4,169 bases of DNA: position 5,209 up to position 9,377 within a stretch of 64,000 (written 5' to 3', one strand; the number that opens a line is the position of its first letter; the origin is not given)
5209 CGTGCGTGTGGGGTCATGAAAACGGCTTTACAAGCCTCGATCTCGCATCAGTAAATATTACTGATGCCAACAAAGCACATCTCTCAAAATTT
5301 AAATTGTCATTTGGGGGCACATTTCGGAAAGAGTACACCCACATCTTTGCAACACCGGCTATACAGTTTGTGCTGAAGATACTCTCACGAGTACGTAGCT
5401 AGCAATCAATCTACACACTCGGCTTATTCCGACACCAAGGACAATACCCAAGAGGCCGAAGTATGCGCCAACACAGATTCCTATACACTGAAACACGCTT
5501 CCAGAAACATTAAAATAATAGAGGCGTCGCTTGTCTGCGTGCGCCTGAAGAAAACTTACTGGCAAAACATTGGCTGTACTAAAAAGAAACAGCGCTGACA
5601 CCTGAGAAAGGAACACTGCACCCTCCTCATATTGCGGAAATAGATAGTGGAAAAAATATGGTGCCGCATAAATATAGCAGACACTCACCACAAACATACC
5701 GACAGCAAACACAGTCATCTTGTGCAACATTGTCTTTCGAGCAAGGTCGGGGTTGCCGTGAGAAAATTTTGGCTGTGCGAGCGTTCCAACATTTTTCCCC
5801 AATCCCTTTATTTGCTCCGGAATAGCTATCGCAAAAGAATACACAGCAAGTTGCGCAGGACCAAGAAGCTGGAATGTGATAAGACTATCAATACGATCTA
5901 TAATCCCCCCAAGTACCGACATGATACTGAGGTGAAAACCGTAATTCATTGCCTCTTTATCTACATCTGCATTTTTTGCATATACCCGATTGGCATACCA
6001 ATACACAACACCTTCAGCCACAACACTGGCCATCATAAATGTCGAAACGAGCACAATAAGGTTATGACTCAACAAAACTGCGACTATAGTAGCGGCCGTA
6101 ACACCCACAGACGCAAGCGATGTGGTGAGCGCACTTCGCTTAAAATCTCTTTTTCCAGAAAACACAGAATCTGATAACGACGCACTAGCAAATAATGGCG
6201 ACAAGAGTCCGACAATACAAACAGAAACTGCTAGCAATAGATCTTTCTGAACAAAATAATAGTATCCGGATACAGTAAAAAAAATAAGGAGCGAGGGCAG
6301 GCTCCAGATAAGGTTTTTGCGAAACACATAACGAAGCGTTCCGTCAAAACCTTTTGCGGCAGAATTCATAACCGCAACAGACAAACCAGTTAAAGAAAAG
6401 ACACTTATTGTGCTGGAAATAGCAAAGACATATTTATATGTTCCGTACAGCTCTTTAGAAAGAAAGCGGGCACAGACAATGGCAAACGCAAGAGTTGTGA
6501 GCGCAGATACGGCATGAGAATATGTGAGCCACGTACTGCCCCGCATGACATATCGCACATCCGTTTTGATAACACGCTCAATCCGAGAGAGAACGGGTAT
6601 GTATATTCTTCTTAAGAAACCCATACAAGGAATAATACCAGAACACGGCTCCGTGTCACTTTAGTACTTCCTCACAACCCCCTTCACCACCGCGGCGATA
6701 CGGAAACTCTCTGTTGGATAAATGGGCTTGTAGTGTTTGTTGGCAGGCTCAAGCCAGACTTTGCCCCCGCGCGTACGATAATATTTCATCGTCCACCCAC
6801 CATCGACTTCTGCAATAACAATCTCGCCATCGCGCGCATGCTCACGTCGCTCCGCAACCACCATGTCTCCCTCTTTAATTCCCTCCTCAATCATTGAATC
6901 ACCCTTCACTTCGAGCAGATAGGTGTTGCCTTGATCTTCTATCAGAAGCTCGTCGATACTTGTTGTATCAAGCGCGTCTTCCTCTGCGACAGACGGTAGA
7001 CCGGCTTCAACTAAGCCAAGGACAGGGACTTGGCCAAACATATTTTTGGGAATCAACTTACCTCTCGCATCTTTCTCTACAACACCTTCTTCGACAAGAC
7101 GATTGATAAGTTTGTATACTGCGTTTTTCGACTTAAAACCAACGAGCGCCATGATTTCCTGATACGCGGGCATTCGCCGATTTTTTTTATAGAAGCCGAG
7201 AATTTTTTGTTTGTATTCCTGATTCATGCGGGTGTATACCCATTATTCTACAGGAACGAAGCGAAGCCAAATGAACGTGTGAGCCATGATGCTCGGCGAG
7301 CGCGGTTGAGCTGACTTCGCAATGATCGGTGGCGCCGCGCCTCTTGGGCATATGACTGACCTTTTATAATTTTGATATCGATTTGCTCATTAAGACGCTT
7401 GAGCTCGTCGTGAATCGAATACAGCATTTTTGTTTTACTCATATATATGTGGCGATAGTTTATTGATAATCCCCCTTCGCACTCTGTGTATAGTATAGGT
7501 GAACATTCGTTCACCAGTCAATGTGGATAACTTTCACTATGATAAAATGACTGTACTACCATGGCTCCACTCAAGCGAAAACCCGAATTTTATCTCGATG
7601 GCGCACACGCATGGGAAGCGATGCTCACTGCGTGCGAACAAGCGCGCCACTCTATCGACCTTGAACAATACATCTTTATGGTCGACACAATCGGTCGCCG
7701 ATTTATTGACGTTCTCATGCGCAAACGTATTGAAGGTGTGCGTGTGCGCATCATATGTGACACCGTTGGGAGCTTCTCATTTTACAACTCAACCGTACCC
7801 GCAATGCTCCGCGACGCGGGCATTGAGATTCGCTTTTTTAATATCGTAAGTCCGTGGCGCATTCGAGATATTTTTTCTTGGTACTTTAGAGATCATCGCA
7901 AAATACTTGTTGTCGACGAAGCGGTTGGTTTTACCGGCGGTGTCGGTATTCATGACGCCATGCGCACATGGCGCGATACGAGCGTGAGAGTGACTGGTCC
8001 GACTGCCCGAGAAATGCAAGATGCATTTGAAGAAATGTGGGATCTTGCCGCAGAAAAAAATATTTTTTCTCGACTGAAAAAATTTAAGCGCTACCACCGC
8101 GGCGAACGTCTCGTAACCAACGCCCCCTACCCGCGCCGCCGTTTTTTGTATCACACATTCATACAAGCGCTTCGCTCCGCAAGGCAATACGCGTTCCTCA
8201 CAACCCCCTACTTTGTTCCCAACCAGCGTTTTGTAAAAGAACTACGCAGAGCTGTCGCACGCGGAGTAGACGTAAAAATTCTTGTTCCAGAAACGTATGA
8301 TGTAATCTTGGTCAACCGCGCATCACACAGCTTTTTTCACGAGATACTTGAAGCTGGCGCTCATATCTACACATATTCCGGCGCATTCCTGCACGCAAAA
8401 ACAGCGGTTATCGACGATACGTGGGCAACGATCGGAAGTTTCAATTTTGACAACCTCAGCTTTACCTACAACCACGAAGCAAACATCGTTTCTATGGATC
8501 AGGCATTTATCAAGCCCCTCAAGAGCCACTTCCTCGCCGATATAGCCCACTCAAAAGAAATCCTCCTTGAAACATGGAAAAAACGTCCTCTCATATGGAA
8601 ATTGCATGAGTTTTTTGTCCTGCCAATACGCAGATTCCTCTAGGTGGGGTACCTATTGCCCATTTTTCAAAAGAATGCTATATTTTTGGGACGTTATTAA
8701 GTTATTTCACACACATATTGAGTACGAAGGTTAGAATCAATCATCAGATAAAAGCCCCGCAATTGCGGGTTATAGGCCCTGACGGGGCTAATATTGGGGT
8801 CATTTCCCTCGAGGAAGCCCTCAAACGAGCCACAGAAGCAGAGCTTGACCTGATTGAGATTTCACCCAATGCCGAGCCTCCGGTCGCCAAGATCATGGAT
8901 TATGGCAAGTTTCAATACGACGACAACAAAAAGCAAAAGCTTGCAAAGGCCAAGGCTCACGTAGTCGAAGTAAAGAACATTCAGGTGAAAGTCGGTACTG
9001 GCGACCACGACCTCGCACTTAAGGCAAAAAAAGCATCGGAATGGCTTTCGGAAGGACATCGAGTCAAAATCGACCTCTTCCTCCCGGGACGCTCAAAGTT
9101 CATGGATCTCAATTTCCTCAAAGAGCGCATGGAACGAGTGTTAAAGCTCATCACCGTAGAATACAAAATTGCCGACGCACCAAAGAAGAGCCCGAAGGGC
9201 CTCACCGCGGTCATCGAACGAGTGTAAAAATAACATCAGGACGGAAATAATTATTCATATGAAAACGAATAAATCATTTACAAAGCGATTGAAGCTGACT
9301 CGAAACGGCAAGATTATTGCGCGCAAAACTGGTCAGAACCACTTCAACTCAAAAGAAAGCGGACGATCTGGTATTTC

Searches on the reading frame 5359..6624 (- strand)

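Call 54: search_protein_families(library=pfam, proteins=[window:5359-6624:-], max_evalue=0.001)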
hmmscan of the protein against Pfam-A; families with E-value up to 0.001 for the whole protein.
window:5359-6624:- (421 aa): 2 families
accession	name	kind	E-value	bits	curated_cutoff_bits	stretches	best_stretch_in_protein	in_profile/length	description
PF01943.22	Polysacc_synt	-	6.1e-16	59.1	28.2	1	27-265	2-247/274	Polysaccharide biosynthesis protein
PF13440.11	Polysacc_synt_3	-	7.5e-14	52.1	23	1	50-324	1-279/293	Polysaccharide biosynthesis protein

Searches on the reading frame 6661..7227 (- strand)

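Call 54: search_protein_families(library=pfam, proteins=[window:6661-7227:-], max_evalue=0.001)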
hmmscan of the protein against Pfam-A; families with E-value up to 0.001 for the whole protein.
window:6661-7227:- (188 aa): 1 family
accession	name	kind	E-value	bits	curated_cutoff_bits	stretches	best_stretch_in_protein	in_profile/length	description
PF00717.28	Peptidase_S24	-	6.9e-27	93.9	23.3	1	68-181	1-115/116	Peptidase S24-like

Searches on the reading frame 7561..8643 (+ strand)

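Call 54: search_protein_families(library=pfam, proteins=[window:7561-8643:+], max_evalue=0.001)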
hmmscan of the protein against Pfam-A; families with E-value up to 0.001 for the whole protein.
window:7561-8643:+ (360 aa): 2 families
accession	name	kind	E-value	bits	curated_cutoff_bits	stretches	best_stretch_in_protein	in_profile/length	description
PF13091.12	PLDc_2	-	1.8e-43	148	27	2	201-326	2-130/132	PLD-like domain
PF00614.28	PLDc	-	1.3e-10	41.2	21.9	1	275-298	3-26/28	Phospholipase D Active site motif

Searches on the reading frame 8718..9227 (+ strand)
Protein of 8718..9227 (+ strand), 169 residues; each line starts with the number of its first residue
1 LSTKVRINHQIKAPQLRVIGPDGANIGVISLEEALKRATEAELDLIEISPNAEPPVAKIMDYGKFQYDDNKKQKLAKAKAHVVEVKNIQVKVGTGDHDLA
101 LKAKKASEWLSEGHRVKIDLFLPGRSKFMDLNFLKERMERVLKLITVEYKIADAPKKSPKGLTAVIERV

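Call 54: search_protein_families(library=pfam, proteins=[window:8718-9227:+], max_evalue=0.001)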
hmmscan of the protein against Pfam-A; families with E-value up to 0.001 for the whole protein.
window:8718-9227:+ (169 aa): 2 families
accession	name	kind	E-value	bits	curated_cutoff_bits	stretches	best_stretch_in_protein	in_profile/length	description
PF05198.21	IF3_N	-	5e-30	103.9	26.9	1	7-74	1-68/70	Translation initiation factor IF-3, N-terminal domain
PF00707.27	IF3_C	-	1.2e-11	44.8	34.8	1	83-166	1-83/86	Translation initiation factor IF-3, C-terminal domain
